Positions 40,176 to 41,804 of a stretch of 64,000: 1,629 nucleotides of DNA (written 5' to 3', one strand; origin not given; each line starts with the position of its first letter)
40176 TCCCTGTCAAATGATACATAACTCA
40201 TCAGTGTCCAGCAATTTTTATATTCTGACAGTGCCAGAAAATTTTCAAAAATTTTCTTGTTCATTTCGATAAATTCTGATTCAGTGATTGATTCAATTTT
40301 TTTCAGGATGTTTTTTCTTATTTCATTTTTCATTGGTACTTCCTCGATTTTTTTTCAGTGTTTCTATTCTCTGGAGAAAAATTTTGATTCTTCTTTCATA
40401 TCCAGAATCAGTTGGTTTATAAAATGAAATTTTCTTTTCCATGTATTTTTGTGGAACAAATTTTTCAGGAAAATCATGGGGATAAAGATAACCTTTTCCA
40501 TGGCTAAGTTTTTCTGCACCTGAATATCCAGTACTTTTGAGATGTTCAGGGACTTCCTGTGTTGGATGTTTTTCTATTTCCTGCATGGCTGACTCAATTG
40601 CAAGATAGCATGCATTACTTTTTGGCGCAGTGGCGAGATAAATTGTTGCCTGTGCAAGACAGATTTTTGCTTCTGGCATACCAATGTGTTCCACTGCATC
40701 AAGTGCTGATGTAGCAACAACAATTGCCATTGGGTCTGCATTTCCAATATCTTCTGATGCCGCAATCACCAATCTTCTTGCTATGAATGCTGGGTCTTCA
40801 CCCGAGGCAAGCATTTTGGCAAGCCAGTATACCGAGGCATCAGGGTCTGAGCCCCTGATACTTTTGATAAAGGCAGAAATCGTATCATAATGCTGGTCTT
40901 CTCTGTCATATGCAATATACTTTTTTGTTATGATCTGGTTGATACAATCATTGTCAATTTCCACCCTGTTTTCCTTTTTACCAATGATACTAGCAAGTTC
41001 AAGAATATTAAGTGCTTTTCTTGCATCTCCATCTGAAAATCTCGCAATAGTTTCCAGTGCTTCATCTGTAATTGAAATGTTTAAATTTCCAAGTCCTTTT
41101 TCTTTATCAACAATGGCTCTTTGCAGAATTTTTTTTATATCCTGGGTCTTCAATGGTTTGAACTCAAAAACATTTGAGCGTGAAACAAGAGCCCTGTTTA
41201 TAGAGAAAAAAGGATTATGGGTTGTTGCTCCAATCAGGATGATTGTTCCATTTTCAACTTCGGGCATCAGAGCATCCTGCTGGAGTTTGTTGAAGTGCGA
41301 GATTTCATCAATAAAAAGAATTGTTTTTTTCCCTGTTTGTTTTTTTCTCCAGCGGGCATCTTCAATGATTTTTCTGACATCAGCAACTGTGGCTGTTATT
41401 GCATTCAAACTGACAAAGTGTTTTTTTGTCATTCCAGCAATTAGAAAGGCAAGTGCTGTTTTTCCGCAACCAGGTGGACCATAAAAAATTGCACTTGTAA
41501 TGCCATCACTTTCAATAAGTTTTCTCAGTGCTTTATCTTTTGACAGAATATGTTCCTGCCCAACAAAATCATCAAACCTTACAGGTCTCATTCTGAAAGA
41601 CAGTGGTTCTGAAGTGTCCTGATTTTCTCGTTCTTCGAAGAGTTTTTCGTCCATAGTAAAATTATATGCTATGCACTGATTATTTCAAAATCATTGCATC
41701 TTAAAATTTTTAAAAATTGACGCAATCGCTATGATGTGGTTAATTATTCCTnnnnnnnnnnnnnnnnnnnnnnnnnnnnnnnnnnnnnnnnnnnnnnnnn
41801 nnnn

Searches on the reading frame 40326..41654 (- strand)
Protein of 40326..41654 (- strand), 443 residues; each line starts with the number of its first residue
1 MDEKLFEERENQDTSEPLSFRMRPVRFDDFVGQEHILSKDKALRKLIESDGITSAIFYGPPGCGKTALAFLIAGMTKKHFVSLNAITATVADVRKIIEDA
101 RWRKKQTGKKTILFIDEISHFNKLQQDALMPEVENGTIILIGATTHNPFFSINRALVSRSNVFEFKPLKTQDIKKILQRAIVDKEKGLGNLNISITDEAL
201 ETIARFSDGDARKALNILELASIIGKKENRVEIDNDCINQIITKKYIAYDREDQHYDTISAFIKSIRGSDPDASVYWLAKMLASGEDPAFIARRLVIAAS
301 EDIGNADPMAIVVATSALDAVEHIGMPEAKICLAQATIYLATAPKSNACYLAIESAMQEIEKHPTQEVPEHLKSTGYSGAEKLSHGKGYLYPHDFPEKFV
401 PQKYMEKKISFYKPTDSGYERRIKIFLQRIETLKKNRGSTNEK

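Call 61: search_protein_families(library=ncbifam, proteins=[window:40326-41654:-])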
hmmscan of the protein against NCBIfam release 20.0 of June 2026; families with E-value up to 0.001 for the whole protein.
window:40326-41654:- (443 aa): 66 families (the best 25 are shown)
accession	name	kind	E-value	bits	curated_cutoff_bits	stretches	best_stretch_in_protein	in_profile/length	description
NF009881.0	PRK13341.1-2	equivalog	2e-153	512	651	1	5-428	3-432/736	AAA family ATPase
NF009883.0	PRK13341.1-4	equivalog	2.8e-134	448.7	668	1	4-429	5-438/729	AAA family ATPase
NF009882.0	PRK13341.1-3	equivalog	1.5e-120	403.5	1197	1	13-427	15-433/734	AAA family ATPase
NF009880.0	PRK13341.1-1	equivalog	6.7e-97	325.3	891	1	16-430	6-405/599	AAA family ATPase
NF011289.0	PRK14700.1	equivalog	3.9e-79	265.9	570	1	130-435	1-299/300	recombination factor protein RarA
NF001679.0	PRK00440.1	equivalog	6.9e-25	87.8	303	1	21-228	11-215/322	replication factor C small subunit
TIGR02397.1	dnaX_nterm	equivalog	4.1e-23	82.2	250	2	88-293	97-281/355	DNA polymerase III subunit gamma/tau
NF003229.0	PRK04195.1-5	equivalog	4.2e-21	75.1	280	1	21-281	10-273/413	replication factor C large subunit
TIGR02902.1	spore_lonB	equivalog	6.3e-21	74.6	723.3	2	140-245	236-332/531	ATP-dependent protease LonB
NF004046.1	PRK05563.1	equivalog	1.2e-19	70.6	400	2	89-296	99-285/567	DNA polymerase III subunit gamma/tau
NF011523.0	PRK14962.1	equivalog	2.4e-19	69.5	576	2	89-343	98-333/474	DNA polymerase III subunits gamma and tau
NF005171.0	PRK06645.1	equivalog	1.4e-17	63.3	614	1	87-242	109-255/509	DNA polymerase III subunits gamma and tau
NF004549.0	PRK05896.1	equivalog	2.3e-16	59.7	578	2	88-234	99-235/642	DNA polymerase III subunits gamma and tau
NF011512.0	PRK14950.1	equivalog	2.4e-16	60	593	2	87-220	99-224/585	DNA polymerase III subunits gamma and tau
TIGR02903.1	spore_lon_C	equivalog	4.5e-16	58.5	678.8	2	138-247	324-432/615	Lon family ATP-dependent protease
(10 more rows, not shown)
